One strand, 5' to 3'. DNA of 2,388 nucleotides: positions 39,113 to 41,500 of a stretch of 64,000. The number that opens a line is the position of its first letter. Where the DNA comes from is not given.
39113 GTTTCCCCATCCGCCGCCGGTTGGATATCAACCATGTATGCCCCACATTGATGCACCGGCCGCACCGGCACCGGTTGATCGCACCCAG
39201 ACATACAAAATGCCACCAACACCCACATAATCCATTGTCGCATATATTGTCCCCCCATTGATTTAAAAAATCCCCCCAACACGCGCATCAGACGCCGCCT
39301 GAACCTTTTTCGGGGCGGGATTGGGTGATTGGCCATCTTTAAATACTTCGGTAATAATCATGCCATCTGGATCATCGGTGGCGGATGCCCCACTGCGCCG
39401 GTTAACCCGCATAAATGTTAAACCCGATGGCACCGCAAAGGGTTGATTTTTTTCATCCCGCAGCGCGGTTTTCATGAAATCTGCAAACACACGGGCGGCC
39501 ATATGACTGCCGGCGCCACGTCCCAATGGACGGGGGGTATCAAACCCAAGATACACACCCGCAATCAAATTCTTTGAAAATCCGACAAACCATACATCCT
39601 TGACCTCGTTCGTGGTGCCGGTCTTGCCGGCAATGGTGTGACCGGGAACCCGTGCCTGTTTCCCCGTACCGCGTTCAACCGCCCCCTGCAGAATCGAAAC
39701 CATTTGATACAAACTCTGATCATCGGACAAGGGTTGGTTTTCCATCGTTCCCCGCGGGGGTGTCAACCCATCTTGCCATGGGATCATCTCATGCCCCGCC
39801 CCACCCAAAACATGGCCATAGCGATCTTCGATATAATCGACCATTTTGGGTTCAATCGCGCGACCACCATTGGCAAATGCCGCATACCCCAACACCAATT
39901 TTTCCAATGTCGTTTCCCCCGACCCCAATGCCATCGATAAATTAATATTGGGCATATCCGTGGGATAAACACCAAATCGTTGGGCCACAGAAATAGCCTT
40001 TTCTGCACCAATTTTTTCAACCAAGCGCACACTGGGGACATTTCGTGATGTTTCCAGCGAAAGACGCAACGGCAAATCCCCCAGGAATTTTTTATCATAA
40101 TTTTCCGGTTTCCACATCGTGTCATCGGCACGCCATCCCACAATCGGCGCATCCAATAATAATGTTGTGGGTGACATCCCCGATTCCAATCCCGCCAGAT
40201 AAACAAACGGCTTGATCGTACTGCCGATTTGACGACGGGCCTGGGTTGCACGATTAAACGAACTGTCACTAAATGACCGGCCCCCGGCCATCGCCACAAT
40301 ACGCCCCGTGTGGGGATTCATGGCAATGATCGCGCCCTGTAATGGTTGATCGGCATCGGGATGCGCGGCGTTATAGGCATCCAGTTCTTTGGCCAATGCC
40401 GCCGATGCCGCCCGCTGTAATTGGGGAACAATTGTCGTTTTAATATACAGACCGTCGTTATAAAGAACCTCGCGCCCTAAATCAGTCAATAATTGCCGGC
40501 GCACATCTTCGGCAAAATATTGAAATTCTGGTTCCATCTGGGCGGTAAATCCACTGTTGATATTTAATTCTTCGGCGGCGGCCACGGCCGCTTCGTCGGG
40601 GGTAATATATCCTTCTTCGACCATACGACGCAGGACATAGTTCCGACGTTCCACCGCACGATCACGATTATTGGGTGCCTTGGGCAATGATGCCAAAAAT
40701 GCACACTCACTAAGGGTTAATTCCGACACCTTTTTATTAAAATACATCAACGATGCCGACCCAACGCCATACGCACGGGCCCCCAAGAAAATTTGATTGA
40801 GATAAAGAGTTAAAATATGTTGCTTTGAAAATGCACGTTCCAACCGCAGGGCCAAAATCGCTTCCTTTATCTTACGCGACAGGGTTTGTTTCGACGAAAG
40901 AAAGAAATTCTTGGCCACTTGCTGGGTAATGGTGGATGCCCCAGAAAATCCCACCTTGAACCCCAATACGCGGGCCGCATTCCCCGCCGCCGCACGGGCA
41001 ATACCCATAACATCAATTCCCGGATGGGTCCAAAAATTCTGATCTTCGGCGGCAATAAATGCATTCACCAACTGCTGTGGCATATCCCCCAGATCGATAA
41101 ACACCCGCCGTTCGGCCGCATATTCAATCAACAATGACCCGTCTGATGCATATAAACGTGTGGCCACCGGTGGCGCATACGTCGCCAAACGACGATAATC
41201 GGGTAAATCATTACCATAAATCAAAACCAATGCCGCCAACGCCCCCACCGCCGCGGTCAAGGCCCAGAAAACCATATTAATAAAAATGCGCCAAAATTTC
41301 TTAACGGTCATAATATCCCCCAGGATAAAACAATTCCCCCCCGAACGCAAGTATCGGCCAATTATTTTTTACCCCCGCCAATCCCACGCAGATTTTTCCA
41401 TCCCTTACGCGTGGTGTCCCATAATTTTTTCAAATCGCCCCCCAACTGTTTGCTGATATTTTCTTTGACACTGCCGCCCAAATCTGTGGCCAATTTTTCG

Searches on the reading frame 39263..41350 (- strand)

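Call 6: search_protein_families(library=pfam, proteins=[window:39263-41350:-], max_evalue=0.01)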
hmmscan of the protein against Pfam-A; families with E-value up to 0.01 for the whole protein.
window:39263-41350:- (695 aa): 2 families
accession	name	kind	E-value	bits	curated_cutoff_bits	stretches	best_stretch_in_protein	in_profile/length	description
PF00912.28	Transgly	-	1.1e-56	191.5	27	1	75-243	6-177/178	Transglycosylase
PF00905.27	Transpeptidase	-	1.1e-32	113.9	22.1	1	339-627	1-299/299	Penicillin binding protein transpeptidase domain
